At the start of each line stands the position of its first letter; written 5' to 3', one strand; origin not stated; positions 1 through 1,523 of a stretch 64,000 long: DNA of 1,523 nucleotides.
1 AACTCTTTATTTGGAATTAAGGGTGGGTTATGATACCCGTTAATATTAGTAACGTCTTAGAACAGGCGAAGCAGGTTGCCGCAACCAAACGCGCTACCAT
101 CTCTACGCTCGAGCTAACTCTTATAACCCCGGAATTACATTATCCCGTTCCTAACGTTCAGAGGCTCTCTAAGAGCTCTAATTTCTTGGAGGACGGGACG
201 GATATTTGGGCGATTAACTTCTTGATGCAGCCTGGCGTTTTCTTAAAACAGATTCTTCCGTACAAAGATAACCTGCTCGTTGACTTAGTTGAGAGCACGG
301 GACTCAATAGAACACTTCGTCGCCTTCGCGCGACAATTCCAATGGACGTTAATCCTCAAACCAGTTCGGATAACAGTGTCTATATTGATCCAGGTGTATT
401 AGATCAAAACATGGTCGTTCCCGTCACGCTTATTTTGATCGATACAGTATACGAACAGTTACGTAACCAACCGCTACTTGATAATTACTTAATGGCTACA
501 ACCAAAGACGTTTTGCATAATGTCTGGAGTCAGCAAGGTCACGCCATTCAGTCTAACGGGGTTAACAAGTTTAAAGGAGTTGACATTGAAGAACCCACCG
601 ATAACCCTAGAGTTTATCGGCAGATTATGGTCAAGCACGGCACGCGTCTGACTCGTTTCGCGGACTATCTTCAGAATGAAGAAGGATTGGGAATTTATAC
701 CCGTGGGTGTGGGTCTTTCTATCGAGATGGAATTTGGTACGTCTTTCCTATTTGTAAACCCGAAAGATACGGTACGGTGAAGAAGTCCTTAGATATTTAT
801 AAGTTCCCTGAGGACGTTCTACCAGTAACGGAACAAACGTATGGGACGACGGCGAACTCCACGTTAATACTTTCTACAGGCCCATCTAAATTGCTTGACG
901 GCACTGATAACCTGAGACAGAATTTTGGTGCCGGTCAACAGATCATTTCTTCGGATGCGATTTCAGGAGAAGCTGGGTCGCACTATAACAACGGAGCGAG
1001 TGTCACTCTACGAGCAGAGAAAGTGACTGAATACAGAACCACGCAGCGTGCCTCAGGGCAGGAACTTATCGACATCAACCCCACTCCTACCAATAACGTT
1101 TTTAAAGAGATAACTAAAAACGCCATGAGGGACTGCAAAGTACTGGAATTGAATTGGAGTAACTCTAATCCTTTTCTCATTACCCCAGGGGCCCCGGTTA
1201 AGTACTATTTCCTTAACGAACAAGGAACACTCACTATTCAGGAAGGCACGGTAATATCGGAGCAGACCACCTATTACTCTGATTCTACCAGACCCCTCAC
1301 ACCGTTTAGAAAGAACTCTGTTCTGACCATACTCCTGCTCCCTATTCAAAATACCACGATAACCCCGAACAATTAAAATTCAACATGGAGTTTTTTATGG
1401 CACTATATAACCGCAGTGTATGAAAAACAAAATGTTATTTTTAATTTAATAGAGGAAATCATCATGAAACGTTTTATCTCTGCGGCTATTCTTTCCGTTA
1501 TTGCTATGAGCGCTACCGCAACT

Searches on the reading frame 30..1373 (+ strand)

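Call 41: search_protein_families(library=phrogs, proteins=[window:30-1373:+], max_evalue=0.00001)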
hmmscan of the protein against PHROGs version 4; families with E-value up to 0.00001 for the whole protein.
window:30-1373:+ (448 aa): 1 family
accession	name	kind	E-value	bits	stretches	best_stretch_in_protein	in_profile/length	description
phrog_3245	-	unknown function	8.2e-104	348.8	1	5-435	11-443/452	-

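Call 43: search_protein_families(library=pfam, proteins=[window:30-1373:+], max_evalue=0.001)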
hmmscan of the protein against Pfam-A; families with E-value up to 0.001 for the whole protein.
window:30-1373:+ (448 aa): 0 families
